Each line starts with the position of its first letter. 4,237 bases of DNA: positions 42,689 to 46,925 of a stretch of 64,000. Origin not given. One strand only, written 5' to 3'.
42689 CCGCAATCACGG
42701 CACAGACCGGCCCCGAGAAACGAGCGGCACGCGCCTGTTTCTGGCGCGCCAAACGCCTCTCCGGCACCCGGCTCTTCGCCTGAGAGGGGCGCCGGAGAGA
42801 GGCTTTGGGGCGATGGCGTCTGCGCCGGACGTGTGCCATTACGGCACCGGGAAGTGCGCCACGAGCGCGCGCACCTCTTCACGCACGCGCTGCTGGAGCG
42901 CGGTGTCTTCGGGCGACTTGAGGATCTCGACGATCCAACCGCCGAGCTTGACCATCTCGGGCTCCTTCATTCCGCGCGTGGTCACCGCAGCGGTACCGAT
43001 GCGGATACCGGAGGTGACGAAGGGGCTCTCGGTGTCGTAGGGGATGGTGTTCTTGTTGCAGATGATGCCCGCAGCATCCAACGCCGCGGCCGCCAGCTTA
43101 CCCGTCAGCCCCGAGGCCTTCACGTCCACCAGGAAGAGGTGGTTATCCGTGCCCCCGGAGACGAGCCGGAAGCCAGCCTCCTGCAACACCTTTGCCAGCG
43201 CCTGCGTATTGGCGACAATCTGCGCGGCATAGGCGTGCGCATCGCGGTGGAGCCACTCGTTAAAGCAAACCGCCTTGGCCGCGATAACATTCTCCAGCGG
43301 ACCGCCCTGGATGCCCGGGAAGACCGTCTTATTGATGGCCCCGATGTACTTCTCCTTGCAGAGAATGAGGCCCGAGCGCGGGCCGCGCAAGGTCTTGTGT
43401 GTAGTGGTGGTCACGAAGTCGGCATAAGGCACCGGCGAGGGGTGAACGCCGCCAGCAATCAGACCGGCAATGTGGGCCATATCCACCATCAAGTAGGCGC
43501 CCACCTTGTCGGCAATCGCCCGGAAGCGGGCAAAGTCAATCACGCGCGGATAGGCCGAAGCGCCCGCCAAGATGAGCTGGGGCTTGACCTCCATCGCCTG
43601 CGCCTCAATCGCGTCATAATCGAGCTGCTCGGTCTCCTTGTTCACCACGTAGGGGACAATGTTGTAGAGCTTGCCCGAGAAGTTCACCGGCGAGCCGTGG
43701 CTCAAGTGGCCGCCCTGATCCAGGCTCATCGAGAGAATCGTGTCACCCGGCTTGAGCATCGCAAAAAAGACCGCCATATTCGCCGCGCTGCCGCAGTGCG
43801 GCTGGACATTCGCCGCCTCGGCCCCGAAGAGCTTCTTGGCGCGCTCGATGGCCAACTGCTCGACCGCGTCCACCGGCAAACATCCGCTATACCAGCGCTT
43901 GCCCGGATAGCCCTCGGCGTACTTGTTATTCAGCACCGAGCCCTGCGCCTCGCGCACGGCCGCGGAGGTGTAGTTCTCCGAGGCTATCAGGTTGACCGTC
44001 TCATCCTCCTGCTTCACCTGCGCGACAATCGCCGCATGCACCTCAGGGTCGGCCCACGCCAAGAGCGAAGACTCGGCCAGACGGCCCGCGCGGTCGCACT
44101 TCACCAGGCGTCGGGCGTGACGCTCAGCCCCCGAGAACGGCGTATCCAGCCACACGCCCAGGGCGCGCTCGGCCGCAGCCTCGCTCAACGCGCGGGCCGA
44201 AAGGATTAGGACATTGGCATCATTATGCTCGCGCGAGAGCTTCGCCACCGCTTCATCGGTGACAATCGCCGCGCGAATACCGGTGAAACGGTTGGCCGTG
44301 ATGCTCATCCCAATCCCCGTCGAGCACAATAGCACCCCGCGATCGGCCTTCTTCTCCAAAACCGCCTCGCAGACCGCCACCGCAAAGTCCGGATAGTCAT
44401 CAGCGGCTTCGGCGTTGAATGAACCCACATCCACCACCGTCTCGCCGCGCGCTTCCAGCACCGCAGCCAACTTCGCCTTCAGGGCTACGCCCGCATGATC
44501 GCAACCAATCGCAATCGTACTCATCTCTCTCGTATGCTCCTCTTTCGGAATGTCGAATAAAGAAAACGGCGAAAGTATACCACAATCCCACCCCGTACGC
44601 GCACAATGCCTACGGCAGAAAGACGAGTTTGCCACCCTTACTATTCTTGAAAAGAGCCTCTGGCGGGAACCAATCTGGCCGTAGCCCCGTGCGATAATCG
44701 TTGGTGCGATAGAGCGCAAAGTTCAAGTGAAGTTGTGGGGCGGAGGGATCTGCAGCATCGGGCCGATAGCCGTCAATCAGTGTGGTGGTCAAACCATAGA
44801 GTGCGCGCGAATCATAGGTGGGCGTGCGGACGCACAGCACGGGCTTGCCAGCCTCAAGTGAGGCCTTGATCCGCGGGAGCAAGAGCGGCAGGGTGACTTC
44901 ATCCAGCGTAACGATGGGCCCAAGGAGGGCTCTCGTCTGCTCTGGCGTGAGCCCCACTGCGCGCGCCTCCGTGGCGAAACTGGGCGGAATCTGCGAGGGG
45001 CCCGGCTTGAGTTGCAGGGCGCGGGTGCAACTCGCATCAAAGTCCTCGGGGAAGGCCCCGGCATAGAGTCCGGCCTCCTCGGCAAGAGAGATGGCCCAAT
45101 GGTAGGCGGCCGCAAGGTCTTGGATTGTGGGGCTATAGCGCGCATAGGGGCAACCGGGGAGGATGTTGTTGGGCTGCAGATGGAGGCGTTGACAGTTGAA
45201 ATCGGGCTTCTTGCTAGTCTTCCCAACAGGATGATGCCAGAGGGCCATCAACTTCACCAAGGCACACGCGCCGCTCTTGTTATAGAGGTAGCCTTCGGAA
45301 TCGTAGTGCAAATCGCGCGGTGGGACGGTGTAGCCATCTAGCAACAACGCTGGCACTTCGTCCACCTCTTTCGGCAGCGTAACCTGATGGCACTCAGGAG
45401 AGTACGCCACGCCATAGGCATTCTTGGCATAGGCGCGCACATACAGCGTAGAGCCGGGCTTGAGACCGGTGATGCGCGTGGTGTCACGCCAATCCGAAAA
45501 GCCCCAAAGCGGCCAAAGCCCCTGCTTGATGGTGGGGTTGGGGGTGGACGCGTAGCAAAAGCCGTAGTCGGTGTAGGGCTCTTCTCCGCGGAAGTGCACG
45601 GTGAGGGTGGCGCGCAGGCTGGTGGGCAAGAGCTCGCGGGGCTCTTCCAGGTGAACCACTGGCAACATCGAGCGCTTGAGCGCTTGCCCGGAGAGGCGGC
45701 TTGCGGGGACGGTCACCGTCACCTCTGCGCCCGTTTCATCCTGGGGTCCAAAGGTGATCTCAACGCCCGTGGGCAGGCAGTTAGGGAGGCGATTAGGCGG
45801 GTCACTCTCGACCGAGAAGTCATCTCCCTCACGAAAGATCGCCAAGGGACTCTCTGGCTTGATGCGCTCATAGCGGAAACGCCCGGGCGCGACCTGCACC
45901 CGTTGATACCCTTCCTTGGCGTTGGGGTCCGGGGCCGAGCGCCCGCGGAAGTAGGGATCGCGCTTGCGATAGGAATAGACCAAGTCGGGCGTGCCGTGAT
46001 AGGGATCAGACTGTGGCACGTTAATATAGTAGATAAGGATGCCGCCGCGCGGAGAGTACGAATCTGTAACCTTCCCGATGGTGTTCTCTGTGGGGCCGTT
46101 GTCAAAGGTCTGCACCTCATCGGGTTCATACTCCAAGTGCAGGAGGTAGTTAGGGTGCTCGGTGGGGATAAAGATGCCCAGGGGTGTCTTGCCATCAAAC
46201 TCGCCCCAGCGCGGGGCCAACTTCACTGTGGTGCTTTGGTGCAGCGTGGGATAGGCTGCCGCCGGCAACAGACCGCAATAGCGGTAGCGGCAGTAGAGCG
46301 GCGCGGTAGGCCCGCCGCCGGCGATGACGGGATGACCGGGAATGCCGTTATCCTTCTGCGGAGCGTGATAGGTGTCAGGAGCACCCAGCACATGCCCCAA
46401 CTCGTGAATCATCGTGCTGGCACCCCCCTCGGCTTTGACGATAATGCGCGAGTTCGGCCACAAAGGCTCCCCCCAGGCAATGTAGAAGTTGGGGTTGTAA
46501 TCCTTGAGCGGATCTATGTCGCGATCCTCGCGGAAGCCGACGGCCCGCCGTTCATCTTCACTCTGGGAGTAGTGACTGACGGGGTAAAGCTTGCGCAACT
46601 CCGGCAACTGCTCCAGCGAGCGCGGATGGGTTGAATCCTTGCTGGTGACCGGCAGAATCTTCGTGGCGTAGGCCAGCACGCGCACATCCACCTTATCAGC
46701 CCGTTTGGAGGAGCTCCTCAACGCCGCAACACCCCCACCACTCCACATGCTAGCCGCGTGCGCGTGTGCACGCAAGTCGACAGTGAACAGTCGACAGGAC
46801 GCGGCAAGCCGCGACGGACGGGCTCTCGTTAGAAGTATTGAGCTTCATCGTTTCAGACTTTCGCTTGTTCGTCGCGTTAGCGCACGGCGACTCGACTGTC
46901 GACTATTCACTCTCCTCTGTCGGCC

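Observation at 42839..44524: RpiB fused in-frame to serine hydroxymethyltransferase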

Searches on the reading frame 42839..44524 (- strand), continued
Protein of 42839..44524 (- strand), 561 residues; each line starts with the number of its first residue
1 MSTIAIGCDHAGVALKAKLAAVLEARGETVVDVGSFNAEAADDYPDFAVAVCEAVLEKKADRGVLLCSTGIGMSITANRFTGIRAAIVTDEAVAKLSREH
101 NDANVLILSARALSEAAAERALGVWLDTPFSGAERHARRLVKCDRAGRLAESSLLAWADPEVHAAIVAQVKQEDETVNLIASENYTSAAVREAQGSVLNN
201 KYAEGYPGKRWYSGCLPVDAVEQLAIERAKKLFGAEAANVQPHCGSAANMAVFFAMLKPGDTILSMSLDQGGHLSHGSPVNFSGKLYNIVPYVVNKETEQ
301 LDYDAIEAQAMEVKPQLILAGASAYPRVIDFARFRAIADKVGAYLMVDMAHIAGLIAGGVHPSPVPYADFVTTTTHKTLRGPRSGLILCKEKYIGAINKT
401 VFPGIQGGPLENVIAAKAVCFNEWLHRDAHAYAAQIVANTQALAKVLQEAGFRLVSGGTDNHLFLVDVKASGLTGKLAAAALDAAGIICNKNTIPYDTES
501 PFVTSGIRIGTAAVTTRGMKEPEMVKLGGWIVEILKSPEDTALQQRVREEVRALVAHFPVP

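Call 38: predict_structure(alignment_id=A2)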
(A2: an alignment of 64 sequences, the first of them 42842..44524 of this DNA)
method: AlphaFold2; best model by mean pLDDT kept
length: 561 residues; sequences in the alignment: 64
mean_pLDDT: 84.6   pTM: 0.82
mean pLDDT of the five models: 84.6, 84.3, 83.1, 80.6, 75.6
residues with pLDDT >= 90: 284; 70-90: 191; 50-70: 56; < 50: 30
segments of 3 or more residues with pLDDT < 50: 203-209, 267-281, 403-409
pLDDT, mean of each block of 10 residues (from residue 1): 90 89 96 81 88 95 94 93 93 96 95 92 96 92 88 89 91 92 77 71 48 67 90 90 74 87 68 39 67 76 92 94 67 95 90 64 87 83 87 87 49 83 83 87 96 79 87 94 96 74 82 92 98 98 98 94 80
secondary structure, 60 per line:
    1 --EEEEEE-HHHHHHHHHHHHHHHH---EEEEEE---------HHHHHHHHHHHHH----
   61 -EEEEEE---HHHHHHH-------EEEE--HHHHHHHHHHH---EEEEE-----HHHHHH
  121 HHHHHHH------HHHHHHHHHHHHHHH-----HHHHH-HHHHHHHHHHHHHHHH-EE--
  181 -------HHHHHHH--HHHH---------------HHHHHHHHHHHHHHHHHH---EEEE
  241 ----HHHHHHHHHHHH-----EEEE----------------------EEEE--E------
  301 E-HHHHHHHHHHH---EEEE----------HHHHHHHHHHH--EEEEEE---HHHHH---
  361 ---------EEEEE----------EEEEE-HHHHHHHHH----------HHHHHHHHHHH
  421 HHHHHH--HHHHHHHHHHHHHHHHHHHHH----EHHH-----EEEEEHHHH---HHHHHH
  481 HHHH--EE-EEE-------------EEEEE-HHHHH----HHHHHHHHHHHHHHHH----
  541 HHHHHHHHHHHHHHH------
elements in order: E3-8 H10-25 E29-34 H44-56 E62-67 H71-77 E85-88 H91-101 E105-109 H115-127 H134-148 H154-158 H160-175 H188-194 H197-200 H216-233 E237-240 H245-256 E262-265 E288-291 H303-313 E317-320 H331-341 E344-349 H353-357 E370-374 E385-389 H391-399 H410-426 H429-449 E463-467 H468-471 H475-484 E490-492 E506-510 H512-516 H521-536 H541-555
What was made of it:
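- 44081..44524 (-): RpiB domain, aa 1-148, ending in the C-terminal helix 134-148. It carries Asp9/His10, Cys67 (codon 44324-44326), Thr69, His100/Asn101 and Arg135/His136/Arg139. Helix limits come from call 38.
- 44066..44080 (-): Junction turn, aa 149-153 (LAESS). It is the only non-helical stretch between the two enzymes. AF2 model: pLDDT is about 88-89 across aa 141-160 and pTM is 0.82 (call 38).
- Checked: The AF2 model has helix 134-148, a 5-residue turn at 149-153, then SHMT helices from 154 (call 38).
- The AF2 model has pTM 0.82 with an ordered junction (call 38).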

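Call 52: fold_search(model_id=the predicted structure, library=pdb)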
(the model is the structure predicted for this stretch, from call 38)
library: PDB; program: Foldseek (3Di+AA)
matches with E <= 10: 1940; with E <= 0.001: 1595
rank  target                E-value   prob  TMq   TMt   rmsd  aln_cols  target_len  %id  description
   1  4ot8_D                1.4e-50  1.00  0.68  0.93   2.6       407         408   60  X-ray Crystal Structure of Serine Hydroxymethyl Transferase from Burkholderia cenocepacia bound to PLP and Serine (released 2014-04-23)
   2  4ot8_C                1.5e-50  1.00  0.68  0.92   2.6       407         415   60  X-ray Crystal Structure of Serine Hydroxymethyl Transferase from Burkholderia cenocepacia bound to PLP and Serine (released 2014-04-23)
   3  2w7d                  2.4e-50  1.00  0.68  0.92   2.6       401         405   62  Crystal structure of Y51FbsSHMT internal aldimine (released 2010-08-18)
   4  2vgs                  4.6e-50  1.00  0.68  0.93   2.6       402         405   62  Crystal structure of E53QbsSHMT internal aldimine (released 2007-12-04)
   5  4ot8_B                4.8e-50  1.00  0.68  0.92   2.6       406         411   60  X-ray Crystal Structure of Serine Hydroxymethyl Transferase from Burkholderia cenocepacia bound to PLP and Serine (released 2014-04-23)
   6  2vi8                  4.8e-50  1.00  0.68  0.92   2.6       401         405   62  Crystal structure of S172AbsSHMT internal aldimine (released 2007-12-18)
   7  4otl_D                6.0e-50  1.00  0.68  0.91   2.6       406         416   60  X-ray Crystal Structure of Serine Hydroxymethyl Transferase from Burkholderia cenocepacia bound to PLP and Glycine (released 2014-04-23)
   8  4n0w_C                7.1e-50  1.00  0.68  0.91   2.6       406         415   60  X-ray crystal structure of a serine hydroxymethyltransferase from Burkholderia cenocepacia with covalently attached py (released 2013-12-11)
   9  1kkj                  8.4e-50  1.00  0.68  0.93   2.6       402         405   62  Crystal Structure of Serine Hydroxymethyltransferase from B.stearothermophilus (released 2002-07-10)
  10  4n0w_A                9.3e-50  1.00  0.68  0.91   2.6       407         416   59  X-ray crystal structure of a serine hydroxymethyltransferase from Burkholderia cenocepacia with covalently attached py (released 2013-12-11)
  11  4n0w_D                1.2e-49  1.00  0.68  0.91   2.6       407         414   59  X-ray crystal structure of a serine hydroxymethyltransferase from Burkholderia cenocepacia with covalently attached py (released 2013-12-11)
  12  2vmn                  1.2e-49  1.00  0.68  0.92   2.6       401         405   62  Crystal structure of N341AbsSHMT internal aldimine (released 2008-12-16)
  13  4otl_A                1.2e-49  1.00  0.68  0.92   2.6       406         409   60  X-ray Crystal Structure of Serine Hydroxymethyl Transferase from Burkholderia cenocepacia bound to PLP and Glycine (released 2014-04-23)
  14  1yjy                  1.3e-49  1.00  0.67  0.92   2.6       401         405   62  K226M Mutant Of Serine Hydroxymethyltransferase From B. Stearothermophilus, Complex With Serine (released 2005-05-31)
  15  1yjs                  1.4e-49  1.00  0.68  0.93   2.6       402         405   62  K226Q Mutant Of Serine Hydroxymethyltransferase From B. Stearothermophilus, Complex With Glycine (released 2005-05-31)
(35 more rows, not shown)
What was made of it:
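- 42842..44065 (-): SHMT domain, aa 154-561. The PLP lysine is Lys377 (codon 43394-43396) in the motif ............. Tyr202, Glu204, Tyr212, His273, Asp348, His351 and Arg508 are also present. Model TM-score 0.93 to 4ot8 and 1kkj (call 52).
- On Serine hydroxymethyltransferase (PF00464 / NF000586): Foldseek gives TM 0.93 (target-normalised), rmsd 2.6 A and 60-62% identity to 4ot8 and 1kkj (call 52).
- The SHMT half superposes on solved SHMTs at TM 0.93 (call 52).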

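Call 56: search_protein_families(library=pfam, proteins=[L006:128-2329:+], max_evalue=0.00001)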
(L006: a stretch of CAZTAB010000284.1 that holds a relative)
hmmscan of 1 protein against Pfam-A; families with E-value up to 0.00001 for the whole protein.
L006:128-2329:+ (734 aa): 4 families
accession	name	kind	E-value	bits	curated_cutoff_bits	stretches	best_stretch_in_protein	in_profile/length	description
PF00464.25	SHMT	-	8.3e-167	555.2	27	1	330-704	3-399/399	Serine hydroxymethyltransferase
PF02502.23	LacAB_rpiB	-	4.4e-52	176.1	24.7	1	178-315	1-138/138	Ribose/Galactose Isomerase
PF01451.26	LMWPc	-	5e-26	92.1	23.2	1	17-153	3-142/144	Low molecular weight phosphotyrosine protein phosphatase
PF00155.27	Aminotran_1_2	-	5.2e-10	39.5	19.7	1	401-644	50-313/361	Aminotransferase class I and II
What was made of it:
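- On Minf_1669-type triple fusion (LMW phosphatase-RpiB-SHMT): L006 does have it (call 56).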

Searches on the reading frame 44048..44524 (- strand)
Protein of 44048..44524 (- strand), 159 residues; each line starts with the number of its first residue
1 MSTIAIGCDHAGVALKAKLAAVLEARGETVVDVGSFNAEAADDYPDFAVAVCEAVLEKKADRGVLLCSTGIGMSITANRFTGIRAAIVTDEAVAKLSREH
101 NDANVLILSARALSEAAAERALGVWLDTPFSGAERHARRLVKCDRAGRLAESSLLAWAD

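Call 11: search_solved_structures(query=window:44048-44524:-, max_evalue=0.00001, show_alignments=4)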
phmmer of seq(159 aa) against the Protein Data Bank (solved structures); distinct sequences matched with E-value up to 0.00001: 22.
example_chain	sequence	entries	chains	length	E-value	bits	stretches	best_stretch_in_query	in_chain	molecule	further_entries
3he8_A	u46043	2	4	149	4.6e-34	120.6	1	4-143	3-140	Ribose-5-phosphate isomerase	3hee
3ph3_A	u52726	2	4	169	6.4e-34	120.1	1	4-143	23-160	Ribose-5-phosphate isomerase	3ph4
1o1x_A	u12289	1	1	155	1.7e-32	115.5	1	4-145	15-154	ribose-5-phosphate isomerase RpiB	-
1nn4_A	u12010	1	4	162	5.2e-31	110.7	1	1-140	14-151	Ribose 5-phosphate isomerase B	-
2vvr_A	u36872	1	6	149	3.8e-30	107.9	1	1-140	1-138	RIBOSE-5-PHOSPHATE ISOMERASE B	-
6fxl_A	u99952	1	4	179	6.7e-30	107.1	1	4-143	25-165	Ribose 5-phosphate isomerase, putative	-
6fxw_A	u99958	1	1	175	2e-29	105.5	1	3-142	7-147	Putative ribose 5-phosphate isomerase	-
3k7o_A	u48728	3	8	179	2.3e-29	105.3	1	4-143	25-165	Ribose 5-phosphate isomerase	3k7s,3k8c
6fxs_A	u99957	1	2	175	2.7e-29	105.1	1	4-145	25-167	Ribose 5-phosphate isomerase, putative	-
3m1p_A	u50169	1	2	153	3e-28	101.7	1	4-143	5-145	Ribose 5-phosphate isomerase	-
3k7p_A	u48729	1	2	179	4.4e-28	101.2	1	4-143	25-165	Ribose 5-phosphate isomerase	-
3s5p_A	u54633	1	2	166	8e-27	97.1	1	4-143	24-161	Ribose 5-phosphate isomerase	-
4em8_A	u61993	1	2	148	1.3e-26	96.4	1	4-142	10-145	Ribose 5-phosphate isomerase B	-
6mu0_A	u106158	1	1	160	2.9e-26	95.3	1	4-145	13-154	Probable ribose-5-phosphate isomerase B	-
2vvo_A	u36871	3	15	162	1.1e-21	80.4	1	4-140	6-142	RIBOSE-5-PHOSPHATE ISOMERASE B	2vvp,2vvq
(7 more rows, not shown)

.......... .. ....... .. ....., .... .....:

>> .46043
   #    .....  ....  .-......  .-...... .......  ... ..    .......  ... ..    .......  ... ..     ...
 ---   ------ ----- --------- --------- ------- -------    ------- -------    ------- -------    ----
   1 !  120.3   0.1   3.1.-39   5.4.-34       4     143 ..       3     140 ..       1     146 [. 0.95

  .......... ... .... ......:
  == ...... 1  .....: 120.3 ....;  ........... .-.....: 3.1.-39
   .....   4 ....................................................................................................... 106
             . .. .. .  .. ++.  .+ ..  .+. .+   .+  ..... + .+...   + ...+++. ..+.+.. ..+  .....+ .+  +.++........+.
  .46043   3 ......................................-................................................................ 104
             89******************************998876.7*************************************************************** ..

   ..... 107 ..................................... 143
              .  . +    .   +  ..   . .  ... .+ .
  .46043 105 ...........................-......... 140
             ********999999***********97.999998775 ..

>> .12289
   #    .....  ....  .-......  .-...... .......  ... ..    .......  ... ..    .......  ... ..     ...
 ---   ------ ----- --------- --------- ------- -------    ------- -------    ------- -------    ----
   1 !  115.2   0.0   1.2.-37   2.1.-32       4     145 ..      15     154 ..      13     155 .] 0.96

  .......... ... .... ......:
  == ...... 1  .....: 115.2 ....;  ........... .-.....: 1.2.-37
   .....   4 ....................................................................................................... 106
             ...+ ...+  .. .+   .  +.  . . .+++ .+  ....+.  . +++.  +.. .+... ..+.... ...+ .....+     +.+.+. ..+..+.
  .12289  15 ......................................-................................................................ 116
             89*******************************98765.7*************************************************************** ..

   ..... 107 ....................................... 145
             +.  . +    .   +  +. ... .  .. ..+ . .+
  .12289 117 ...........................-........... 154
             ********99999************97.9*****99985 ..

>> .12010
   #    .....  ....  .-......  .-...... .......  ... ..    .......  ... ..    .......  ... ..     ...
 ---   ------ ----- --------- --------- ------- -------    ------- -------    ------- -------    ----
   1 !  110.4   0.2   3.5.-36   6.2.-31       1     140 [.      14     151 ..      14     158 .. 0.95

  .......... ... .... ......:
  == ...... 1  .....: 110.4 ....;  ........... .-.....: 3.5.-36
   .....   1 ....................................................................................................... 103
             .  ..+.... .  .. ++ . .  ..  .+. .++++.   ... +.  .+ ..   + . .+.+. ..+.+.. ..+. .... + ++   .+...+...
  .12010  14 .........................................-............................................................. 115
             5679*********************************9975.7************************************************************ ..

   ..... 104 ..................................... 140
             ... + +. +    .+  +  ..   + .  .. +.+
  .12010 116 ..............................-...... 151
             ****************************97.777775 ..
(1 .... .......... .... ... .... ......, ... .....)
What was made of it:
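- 44081..44524 (-): Aligned to 3he8, 1o1x and 1nn4 (call 11).
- Checked: It aligns with the catalytic Cys66 of E. coli RpiB (call 11).
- The best PDB relatives are bona fide RpiBs (call 11).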

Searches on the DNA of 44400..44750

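Call 53: search_rna_families(source=window, start=44400, end=44750, threshold=evalue, max_evalue=1)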
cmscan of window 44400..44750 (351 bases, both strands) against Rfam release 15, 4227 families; matches with E-value up to 1: 0.
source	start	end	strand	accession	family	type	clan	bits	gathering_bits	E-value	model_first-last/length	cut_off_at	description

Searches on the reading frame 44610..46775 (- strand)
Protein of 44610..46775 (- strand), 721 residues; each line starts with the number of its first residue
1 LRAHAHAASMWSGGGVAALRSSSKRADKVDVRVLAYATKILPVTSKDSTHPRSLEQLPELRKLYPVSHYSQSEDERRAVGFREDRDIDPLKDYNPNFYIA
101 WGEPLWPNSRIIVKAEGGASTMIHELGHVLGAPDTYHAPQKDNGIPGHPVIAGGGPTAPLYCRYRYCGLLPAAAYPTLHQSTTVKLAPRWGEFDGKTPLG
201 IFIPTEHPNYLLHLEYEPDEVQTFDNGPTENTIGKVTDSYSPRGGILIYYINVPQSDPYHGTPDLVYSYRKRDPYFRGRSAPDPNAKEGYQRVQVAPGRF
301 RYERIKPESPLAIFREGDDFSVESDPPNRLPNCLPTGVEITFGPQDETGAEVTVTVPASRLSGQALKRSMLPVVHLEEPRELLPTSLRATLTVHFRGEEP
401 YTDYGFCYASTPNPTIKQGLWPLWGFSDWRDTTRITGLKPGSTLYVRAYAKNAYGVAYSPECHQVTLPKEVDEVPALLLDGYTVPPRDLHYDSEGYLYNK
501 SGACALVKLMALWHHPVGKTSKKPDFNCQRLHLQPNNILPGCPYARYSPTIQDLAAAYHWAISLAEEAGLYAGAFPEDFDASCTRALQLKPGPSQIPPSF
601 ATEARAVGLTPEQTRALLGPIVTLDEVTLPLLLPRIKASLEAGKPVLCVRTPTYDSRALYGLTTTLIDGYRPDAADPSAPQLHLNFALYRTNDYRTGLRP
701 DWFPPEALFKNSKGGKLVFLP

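Call 3: search_protein_families(library=pfam, proteins=[window:44610-46775:-])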
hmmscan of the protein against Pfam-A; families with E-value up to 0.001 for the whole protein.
window:44610-46775:- (721 aa): 0 families

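Call 29: search_protein_families(library=pfam, proteins=[window:44610-46775:-], max_evalue=0.5)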
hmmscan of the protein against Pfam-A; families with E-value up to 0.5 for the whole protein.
window:44610-46775:- (721 aa): 1 family
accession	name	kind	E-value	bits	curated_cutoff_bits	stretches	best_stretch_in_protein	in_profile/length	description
PF05547.17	Peptidase_M6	-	0.19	11.4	22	1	111-139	218-246/294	Immune inhibitor A peptidase M6, catalytic domain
